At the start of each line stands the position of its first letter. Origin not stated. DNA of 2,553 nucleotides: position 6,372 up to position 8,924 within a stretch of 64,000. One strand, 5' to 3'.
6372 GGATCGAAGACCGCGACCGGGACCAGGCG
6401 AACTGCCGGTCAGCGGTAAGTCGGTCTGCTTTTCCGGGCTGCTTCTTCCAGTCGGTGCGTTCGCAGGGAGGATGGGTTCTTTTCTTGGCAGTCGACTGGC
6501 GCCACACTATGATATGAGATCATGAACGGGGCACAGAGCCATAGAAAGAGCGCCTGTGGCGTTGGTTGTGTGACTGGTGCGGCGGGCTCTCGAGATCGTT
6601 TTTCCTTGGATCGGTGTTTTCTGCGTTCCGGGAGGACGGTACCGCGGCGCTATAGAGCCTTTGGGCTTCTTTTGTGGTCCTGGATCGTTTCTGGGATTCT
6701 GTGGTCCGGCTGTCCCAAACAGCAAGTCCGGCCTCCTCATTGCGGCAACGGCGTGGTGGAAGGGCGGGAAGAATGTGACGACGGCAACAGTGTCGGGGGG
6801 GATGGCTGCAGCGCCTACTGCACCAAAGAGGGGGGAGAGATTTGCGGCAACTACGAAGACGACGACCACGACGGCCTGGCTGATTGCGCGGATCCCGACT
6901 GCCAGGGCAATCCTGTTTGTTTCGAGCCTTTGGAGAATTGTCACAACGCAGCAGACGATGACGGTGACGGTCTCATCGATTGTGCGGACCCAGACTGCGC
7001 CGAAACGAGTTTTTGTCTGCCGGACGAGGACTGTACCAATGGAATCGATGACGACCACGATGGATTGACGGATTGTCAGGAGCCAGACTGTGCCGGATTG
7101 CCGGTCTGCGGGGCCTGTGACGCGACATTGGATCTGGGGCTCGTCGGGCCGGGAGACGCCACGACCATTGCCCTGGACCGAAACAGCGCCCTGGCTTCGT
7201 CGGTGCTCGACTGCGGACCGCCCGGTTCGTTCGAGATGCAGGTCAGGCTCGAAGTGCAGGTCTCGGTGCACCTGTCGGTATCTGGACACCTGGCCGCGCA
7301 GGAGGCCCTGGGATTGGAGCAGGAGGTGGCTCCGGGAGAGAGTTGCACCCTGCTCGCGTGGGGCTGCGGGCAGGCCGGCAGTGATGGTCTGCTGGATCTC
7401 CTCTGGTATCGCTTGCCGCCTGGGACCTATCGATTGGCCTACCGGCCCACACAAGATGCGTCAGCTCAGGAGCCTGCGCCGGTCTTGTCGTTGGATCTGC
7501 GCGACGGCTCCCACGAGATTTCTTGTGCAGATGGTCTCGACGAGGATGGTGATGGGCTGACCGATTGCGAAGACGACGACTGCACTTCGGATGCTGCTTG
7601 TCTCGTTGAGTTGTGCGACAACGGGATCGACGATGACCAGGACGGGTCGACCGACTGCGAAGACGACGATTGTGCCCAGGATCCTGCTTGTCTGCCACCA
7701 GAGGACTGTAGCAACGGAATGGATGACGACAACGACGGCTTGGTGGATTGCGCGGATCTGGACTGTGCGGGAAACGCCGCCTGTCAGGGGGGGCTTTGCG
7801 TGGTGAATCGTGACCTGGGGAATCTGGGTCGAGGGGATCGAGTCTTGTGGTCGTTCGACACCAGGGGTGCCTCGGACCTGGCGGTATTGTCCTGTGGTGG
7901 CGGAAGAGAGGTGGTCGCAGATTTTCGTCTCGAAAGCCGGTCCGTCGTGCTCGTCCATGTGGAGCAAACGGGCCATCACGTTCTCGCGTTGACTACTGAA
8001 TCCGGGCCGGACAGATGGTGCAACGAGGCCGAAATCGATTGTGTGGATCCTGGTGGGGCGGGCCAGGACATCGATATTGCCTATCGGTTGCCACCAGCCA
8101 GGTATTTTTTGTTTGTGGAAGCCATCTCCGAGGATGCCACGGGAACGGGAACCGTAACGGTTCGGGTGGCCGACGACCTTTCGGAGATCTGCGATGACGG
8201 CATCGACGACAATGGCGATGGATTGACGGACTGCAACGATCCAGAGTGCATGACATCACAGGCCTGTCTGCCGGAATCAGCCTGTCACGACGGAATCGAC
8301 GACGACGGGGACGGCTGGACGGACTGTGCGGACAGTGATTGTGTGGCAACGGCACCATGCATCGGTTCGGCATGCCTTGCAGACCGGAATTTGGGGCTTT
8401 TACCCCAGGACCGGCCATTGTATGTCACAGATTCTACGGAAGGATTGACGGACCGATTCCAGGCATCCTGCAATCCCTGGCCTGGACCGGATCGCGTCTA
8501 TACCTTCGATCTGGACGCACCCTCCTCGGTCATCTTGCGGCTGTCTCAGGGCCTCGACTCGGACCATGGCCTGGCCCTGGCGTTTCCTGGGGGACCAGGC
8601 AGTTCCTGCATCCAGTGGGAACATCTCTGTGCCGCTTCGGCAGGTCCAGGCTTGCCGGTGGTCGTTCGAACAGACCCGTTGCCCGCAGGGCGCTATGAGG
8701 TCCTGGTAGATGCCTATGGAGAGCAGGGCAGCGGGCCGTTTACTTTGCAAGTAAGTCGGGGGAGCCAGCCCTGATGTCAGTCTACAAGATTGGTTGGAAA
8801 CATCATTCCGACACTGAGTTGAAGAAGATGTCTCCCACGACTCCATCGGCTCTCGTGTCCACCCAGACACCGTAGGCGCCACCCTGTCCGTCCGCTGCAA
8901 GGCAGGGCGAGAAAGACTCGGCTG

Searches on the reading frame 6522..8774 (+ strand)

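Call 53: search_protein_families(library=pfam, proteins=[window:6522-8774:+], max_evalue=0.0001)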
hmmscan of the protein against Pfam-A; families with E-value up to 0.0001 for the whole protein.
window:6522-8774:+ (750 aa): 1 family
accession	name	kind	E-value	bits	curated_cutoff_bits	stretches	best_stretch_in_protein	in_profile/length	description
PF13948.11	DUF4215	-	1.6e-05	25.6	27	1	72-100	19-46/47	Domain of unknown function (DUF4215)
